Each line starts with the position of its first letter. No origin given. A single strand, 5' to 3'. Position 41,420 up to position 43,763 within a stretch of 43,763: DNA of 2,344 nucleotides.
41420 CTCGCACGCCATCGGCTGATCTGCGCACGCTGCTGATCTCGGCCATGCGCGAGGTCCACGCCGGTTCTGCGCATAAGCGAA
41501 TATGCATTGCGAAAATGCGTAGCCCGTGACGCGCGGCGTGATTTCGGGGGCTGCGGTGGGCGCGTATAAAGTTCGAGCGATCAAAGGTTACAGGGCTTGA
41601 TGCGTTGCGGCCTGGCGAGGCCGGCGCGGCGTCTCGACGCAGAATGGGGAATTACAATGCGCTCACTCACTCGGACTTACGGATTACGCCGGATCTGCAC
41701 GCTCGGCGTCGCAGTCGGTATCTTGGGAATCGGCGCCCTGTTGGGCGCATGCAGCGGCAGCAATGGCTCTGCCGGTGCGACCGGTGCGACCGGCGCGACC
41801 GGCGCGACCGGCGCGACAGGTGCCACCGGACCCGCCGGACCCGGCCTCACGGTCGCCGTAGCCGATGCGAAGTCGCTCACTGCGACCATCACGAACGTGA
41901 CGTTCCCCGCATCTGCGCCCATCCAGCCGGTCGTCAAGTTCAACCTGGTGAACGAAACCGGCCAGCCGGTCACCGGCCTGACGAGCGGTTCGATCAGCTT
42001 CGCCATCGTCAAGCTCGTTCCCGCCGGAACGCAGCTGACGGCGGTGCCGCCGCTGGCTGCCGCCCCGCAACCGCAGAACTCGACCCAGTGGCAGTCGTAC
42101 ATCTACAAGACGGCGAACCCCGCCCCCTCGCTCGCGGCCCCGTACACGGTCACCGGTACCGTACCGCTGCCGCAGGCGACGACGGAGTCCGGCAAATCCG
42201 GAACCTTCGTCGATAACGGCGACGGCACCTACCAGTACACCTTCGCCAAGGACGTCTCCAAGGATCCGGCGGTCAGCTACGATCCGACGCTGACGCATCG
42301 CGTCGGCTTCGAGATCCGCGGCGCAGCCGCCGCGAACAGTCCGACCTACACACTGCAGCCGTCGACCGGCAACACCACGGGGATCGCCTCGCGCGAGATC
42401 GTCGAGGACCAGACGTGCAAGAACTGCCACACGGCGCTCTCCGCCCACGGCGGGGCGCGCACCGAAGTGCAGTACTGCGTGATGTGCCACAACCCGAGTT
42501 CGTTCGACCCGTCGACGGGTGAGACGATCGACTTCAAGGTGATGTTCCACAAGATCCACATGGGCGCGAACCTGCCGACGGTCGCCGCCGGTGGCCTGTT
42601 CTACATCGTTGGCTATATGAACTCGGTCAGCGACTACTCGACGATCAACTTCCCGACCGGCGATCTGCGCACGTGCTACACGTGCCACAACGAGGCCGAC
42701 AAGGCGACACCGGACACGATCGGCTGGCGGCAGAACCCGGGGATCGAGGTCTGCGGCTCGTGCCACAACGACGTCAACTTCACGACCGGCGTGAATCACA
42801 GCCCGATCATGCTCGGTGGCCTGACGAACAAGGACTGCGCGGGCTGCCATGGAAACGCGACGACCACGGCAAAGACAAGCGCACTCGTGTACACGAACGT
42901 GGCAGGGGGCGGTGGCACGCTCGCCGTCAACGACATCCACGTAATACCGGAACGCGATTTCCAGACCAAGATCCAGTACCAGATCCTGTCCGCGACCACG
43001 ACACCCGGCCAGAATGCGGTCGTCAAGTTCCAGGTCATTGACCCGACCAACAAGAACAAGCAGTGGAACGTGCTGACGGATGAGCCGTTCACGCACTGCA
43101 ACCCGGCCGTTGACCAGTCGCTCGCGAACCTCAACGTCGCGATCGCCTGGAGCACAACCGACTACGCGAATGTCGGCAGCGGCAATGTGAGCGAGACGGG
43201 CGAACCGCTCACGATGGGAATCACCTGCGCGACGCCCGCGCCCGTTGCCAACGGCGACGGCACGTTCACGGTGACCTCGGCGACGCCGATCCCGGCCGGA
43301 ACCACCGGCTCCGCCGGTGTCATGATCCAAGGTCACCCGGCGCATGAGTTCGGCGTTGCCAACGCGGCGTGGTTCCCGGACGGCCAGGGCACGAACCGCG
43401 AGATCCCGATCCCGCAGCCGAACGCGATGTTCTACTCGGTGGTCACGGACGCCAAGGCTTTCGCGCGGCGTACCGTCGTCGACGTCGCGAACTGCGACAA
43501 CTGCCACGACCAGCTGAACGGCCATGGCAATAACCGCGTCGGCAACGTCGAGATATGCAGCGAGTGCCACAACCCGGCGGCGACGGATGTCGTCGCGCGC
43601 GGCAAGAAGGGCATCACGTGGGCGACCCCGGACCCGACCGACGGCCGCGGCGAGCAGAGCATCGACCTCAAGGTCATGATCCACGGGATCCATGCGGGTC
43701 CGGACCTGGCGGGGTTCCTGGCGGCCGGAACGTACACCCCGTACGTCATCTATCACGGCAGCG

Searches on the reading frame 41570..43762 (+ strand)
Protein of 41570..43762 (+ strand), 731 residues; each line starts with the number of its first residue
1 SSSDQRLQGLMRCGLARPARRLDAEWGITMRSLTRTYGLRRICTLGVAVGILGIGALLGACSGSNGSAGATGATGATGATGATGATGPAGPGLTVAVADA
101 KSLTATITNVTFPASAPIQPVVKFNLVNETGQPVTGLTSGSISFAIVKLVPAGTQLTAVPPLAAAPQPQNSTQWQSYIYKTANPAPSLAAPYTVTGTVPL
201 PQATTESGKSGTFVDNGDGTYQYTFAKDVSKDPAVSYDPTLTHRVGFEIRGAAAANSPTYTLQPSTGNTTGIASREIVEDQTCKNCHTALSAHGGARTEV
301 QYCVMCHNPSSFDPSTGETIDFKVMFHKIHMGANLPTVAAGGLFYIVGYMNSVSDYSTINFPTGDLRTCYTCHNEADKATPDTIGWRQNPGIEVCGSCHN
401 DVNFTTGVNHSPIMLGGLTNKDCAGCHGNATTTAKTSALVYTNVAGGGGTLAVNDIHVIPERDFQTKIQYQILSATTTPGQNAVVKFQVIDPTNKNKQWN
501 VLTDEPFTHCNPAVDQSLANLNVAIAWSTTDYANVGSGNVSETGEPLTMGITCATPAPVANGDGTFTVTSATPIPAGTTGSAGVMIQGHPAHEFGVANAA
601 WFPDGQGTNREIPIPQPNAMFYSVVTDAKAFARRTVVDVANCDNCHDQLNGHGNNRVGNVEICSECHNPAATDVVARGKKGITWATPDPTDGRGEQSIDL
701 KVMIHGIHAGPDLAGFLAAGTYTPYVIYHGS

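Call 21: search_protein_families(library=pfam, proteins=[window:41570-43762:+], max_evalue=0.00001)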
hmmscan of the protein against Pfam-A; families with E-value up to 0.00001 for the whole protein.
window:41570-43762:+ (731 aa): 6 families
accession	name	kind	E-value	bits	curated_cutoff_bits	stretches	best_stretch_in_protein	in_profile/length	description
PF22113.1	Mtrc-MtrF_II-IV_dom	-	8.3e-36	123.6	30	2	275-431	1-167/176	Outer membrane cytochrome MtrC/MtrF-like, domains II/IV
PF22112.2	OmcA-like_N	-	3.7e-15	56.6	27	1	121-269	15-167/167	OmcA-like N-terminal domain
PF14522.11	Cytochrome_C7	-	3.4e-10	40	24.8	0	367-427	14-66/67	Cytochrome c7 and related cytochrome c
PF02085.21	Cytochrom_CIII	-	3.7e-08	34.1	22.9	0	368-436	32-91/101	Class III cytochrome C family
PF14537.11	Cytochrom_c3_2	-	1.2e-07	32.5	25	0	280-311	6-37/79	Cytochrome c3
PF09699.15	Paired_CXXCH_1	-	6e-06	26.3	20.6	0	368-402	8-39/41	Doubled CXXCH motif (Paired_CXXCH_1)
